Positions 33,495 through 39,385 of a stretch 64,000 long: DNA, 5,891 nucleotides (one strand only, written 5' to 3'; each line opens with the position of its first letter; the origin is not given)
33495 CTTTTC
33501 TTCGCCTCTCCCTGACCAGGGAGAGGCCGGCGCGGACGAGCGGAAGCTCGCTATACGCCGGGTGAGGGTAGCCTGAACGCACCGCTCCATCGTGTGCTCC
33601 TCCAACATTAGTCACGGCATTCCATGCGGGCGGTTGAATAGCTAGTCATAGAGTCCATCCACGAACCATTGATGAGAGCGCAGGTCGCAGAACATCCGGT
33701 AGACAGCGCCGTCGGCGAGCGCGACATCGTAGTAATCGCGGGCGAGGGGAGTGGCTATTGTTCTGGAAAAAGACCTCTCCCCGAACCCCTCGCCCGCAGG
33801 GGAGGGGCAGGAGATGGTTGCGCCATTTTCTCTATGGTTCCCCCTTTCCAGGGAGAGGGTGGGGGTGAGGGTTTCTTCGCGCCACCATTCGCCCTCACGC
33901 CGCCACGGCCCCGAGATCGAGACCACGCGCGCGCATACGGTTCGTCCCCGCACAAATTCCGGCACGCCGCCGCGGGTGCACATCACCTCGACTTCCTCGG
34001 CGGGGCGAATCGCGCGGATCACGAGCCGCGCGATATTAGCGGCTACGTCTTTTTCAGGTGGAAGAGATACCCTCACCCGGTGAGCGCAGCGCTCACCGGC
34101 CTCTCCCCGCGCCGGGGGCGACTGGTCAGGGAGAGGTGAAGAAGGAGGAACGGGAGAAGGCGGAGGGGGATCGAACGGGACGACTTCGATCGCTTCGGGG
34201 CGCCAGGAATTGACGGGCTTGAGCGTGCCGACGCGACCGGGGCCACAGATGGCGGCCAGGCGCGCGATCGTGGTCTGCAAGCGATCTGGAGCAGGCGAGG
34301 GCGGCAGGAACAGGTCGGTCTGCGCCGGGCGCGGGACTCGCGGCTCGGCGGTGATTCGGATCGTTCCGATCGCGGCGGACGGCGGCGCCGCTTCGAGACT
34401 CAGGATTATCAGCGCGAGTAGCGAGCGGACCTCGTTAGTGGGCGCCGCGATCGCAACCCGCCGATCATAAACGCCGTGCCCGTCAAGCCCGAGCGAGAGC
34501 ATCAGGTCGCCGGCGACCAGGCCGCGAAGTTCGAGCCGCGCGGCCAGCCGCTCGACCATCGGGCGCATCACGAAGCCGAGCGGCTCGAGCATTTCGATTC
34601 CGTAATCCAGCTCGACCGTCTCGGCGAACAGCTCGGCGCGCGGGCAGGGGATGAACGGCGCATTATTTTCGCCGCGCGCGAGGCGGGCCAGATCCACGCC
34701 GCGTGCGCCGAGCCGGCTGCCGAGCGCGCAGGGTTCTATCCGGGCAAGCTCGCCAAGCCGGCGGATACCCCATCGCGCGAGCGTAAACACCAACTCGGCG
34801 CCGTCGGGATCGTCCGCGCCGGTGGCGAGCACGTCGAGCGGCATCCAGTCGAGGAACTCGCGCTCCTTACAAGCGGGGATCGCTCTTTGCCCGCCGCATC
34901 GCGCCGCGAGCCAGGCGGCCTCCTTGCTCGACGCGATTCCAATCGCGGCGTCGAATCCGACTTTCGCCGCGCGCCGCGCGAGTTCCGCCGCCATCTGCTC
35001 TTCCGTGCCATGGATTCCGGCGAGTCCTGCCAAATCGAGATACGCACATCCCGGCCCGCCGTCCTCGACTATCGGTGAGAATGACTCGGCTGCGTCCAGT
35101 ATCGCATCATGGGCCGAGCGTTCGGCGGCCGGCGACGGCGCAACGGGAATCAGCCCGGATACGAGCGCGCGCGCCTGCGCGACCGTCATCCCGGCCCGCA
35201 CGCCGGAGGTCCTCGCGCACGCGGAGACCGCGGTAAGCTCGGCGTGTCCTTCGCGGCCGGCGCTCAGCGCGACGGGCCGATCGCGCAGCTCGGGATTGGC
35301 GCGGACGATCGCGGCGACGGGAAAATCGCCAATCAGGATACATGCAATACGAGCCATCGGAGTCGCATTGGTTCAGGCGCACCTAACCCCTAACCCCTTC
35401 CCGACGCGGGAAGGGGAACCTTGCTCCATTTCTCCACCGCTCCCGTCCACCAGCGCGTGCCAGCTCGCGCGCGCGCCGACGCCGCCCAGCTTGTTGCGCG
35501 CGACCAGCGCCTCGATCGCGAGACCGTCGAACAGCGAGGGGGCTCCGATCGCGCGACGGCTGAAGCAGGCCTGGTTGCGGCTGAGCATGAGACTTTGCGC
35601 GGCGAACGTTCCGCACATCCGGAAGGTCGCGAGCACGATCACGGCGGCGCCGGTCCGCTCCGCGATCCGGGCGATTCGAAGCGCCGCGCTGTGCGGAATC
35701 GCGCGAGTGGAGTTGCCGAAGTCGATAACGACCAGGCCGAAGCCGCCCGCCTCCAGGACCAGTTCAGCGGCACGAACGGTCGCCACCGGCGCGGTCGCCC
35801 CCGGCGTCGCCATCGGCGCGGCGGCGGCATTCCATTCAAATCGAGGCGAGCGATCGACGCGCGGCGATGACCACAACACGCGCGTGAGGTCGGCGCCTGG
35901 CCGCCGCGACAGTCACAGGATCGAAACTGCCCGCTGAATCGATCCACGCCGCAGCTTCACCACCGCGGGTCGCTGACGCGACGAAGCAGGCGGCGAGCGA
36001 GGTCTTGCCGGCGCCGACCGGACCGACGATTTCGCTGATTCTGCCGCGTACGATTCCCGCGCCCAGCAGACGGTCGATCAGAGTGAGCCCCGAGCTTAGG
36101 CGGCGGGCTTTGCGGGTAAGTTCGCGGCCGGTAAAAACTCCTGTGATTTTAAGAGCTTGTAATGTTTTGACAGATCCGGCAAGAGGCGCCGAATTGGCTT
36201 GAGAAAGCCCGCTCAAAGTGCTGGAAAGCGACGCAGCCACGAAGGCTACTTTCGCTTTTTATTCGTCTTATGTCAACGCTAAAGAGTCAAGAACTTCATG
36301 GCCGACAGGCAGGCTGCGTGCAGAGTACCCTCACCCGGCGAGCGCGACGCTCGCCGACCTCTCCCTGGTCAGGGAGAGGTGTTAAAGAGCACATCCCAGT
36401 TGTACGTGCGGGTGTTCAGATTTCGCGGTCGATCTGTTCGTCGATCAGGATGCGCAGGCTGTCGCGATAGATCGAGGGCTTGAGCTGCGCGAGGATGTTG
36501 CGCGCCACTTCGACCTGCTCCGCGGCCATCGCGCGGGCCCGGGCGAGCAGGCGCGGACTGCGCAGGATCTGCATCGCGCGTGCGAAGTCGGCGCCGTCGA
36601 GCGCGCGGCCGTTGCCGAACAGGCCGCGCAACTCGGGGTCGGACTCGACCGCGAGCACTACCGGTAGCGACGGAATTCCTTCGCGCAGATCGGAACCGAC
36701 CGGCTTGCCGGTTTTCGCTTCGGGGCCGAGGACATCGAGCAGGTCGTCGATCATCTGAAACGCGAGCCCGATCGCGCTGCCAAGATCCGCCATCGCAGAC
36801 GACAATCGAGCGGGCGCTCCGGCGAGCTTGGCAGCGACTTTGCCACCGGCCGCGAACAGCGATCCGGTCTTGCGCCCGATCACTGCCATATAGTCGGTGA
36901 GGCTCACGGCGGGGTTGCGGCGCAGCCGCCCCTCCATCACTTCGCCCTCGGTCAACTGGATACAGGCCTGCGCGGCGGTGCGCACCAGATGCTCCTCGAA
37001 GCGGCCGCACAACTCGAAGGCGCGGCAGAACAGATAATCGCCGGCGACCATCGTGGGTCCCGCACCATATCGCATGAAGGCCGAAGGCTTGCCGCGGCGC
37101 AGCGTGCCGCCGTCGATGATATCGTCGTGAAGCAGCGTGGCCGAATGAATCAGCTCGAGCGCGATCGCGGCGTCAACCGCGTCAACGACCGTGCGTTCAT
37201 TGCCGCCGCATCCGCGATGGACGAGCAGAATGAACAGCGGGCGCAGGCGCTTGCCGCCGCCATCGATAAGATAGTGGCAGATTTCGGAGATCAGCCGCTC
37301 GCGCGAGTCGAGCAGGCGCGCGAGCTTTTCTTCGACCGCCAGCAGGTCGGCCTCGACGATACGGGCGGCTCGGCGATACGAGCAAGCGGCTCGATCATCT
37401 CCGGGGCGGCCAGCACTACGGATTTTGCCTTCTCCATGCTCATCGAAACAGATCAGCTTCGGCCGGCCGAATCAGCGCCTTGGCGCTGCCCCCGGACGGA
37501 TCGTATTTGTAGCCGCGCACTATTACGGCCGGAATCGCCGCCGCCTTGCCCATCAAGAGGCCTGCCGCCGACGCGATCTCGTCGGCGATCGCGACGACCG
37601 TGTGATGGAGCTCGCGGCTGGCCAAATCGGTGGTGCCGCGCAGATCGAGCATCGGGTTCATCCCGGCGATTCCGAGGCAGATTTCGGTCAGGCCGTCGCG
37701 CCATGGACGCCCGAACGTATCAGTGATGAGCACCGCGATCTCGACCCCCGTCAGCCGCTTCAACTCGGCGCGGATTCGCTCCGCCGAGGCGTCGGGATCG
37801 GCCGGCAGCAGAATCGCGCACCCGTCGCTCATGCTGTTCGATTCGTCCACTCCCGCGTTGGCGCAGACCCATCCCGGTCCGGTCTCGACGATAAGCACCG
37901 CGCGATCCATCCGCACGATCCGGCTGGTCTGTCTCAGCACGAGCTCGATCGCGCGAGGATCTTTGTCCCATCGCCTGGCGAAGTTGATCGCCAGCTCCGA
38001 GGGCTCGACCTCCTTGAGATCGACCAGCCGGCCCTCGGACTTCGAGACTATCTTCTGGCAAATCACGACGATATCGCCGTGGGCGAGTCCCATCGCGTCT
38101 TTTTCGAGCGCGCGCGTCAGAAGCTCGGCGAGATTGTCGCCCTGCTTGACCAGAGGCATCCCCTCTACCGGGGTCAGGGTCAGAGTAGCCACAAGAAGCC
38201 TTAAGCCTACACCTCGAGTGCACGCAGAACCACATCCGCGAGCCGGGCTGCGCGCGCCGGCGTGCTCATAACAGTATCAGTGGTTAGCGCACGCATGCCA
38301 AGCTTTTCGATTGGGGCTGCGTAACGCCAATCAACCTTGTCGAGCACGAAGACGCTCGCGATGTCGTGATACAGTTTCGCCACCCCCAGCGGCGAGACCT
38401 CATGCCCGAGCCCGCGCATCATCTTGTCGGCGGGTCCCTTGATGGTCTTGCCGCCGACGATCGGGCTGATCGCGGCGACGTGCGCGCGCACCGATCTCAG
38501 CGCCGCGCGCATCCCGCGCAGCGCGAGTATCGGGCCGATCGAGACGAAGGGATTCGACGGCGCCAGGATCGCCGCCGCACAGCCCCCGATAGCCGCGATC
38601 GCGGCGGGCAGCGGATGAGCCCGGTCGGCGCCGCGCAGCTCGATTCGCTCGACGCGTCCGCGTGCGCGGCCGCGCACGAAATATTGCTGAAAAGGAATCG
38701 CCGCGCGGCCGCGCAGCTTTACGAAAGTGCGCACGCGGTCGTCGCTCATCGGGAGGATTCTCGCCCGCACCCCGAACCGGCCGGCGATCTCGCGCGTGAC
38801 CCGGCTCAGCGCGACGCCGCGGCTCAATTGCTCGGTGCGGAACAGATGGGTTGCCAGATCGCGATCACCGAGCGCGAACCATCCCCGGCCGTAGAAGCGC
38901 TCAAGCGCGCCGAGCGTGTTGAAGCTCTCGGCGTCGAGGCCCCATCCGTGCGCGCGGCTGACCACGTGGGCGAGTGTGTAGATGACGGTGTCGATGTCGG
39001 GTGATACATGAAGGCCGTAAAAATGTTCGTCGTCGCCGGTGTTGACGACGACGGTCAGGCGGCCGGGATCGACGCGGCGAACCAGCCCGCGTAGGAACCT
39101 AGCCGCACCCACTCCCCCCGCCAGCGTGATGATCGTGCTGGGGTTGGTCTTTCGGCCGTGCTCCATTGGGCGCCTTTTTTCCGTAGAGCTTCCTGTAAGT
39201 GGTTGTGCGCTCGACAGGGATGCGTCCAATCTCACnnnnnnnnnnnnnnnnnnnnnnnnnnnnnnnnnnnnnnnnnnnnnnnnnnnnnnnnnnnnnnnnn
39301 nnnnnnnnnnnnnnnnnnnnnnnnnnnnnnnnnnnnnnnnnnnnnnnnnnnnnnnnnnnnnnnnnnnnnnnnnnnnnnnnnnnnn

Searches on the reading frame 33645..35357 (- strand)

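Call 53: search_protein_families(library=pfam, proteins=[window:33645-35357:-], max_evalue=0.00001)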
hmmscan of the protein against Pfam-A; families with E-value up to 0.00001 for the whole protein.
window:33645-35357:- (571 aa): 1 family
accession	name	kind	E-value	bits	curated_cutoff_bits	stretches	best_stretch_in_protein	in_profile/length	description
PF00817.25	IMS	-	7.7e-23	81.5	23.2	1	12-152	6-147/148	impB/mucB/samB family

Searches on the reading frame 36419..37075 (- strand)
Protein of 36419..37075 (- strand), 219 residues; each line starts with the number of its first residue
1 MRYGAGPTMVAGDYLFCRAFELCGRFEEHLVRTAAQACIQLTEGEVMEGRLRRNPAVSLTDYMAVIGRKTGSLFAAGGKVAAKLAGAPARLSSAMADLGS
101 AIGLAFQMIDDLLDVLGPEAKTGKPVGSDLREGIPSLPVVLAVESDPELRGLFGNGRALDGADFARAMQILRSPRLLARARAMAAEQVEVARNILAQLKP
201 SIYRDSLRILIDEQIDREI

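Call 53: search_protein_families(library=pfam, proteins=[window:36419-37075:-], max_evalue=0.00001)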
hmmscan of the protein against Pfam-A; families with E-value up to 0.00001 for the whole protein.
window:36419-37075:- (219 aa): 1 family
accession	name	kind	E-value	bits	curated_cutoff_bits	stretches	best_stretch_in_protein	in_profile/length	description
PF00348.22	polyprenyl_synt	-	8e-36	124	27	1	3-150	78-227/251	Polyprenyl synthetase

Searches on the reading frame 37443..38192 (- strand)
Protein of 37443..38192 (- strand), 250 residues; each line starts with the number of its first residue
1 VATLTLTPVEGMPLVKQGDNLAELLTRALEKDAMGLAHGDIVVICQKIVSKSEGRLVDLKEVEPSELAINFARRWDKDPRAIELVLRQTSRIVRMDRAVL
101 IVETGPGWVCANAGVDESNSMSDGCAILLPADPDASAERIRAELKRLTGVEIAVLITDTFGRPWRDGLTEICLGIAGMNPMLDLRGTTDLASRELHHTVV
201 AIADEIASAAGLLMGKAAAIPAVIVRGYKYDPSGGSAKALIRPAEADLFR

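Call 53: search_protein_families(library=pfam, proteins=[window:37443-38192:-], max_evalue=0.00001)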
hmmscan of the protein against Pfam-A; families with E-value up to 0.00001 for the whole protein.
window:37443-38192:- (250 aa): 1 family
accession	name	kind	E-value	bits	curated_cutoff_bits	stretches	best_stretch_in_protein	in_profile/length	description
PF01996.21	F420_ligase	-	3.6e-72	242.8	25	1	12-227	4-218/218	F420-0:Gamma-glutamyl ligase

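Call 94: search_protein_families(library=pfam, proteins=[L071:7377-7661:+, L071:7642-7956:+, L073:440-709:+, L073:1114-2010:+, L074:2075-2809:+, L071:8903-9367:+, L073:752-967:-], max_evalue=0.1)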
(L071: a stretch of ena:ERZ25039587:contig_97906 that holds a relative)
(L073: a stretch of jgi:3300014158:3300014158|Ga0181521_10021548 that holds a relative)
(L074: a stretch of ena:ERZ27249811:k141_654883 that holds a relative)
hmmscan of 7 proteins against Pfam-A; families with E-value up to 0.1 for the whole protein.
L071:7377-7661:+ (95 aa): 2 families
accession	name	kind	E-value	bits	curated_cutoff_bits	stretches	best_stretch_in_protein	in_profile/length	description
PF05016.21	ParE_toxin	-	0.0027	18.7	23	1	16-74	32-85/89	ParE toxin of type II toxin-antitoxin system, parDE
PF11663.14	Toxin_YhaV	-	0.054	14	35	1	15-74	41-101/138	Toxin with endonuclease activity, of toxin-antitoxin system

L071:7642-7956:+ (105 aa): 1 family
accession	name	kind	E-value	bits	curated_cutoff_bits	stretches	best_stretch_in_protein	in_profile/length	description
PF02604.26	PhdYeFM_antitox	-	3.3e-10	40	29.8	1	1-49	1-51/74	Antitoxin Phd_YefM, type II toxin-antitoxin system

L073:440-709:+ (90 aa): 2 families
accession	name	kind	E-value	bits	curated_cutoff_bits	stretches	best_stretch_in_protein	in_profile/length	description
PF02604.26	PhdYeFM_antitox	-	2.9e-08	33.8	29.8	1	1-48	1-50/74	Antitoxin Phd_YefM, type II toxin-antitoxin system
PF23195.1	UBQLN1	-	0.095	12.9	27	0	42-63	16-37/70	Ubiquilin-1-like domain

L073:1114-2010:+ (299 aa): 1 family
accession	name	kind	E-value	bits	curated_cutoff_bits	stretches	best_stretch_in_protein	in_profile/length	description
PF16289.11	PIN_12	-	0.066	14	32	0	4-60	1-56/172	PIN domain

L074:2075-2809:+ (245 aa): 6 families
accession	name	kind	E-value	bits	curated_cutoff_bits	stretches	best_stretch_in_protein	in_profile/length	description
PF13240.11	Zn_Ribbon_1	-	0.00062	19.9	25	1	29-49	2-22/23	zinc-ribbon domain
PF12773.13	DZR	-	0.0013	19.3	27.3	1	11-47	11-45/45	Double zinc ribbon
PF14018.11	DUF4234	-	0.0031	18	25.3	1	89-134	4-48/70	Domain of unknown function (DUF4234)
PF13248.11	Zn_ribbon_3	-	0.014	15.3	27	1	27-48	3-24/26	zinc-ribbon domain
PF12172.15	zf-ChsH2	-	0.084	13.1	23.2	0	28-50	13-35/37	ChsH2, rubredoxin-like zinc ribbon domain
PF18912.6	DZR_2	-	0.098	12.9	27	0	15-51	10-47/56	Double zinc ribbon domain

L071:8903-9367:+ (155 aa): 0 families

L073:752-967:- (71 aa): 1 family
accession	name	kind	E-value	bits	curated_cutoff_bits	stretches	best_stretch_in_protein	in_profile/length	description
PF12031.14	BAF250_C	-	0.06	13.1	21.1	1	24-56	155-187/257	SWI/SNF-like complex subunit BAF250/Osa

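Call 100: search_protein_families(library=padloc, proteins=[L073:1114-2010:+, L074:2075-2809:+, L071:8903-9367:+, L071:7377-7661:+], max_evalue=0.1)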
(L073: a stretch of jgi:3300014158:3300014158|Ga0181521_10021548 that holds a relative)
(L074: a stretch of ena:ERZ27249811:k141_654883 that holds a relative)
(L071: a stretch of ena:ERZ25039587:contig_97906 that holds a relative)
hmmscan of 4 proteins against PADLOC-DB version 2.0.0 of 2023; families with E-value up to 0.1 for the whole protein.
L073:1114-2010:+ (299 aa): 0 families

L074:2075-2809:+ (245 aa): 0 families

L071:8903-9367:+ (155 aa): 0 families

L071:7377-7661:+ (95 aa): 0 families

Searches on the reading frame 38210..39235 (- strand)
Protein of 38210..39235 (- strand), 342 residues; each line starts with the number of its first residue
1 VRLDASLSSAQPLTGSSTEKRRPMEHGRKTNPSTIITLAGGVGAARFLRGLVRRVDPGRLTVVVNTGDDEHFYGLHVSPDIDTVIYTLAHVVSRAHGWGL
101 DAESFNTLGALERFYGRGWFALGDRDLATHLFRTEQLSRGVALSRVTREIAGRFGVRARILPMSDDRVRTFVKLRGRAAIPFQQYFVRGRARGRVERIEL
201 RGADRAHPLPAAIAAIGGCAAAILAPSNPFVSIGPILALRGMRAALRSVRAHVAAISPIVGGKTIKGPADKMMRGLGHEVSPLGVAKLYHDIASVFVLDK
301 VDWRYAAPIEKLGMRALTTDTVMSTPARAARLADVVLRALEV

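Call 53: search_protein_families(library=pfam, proteins=[window:38210-39235:-], max_evalue=0.00001)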
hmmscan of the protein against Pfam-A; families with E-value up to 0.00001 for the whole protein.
window:38210-39235:- (342 aa): 1 family
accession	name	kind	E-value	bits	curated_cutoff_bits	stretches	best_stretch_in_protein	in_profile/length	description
PF01933.23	CofD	-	1e-45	156.6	30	1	35-280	1-243/290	2-phospho-L-lactate transferase CofD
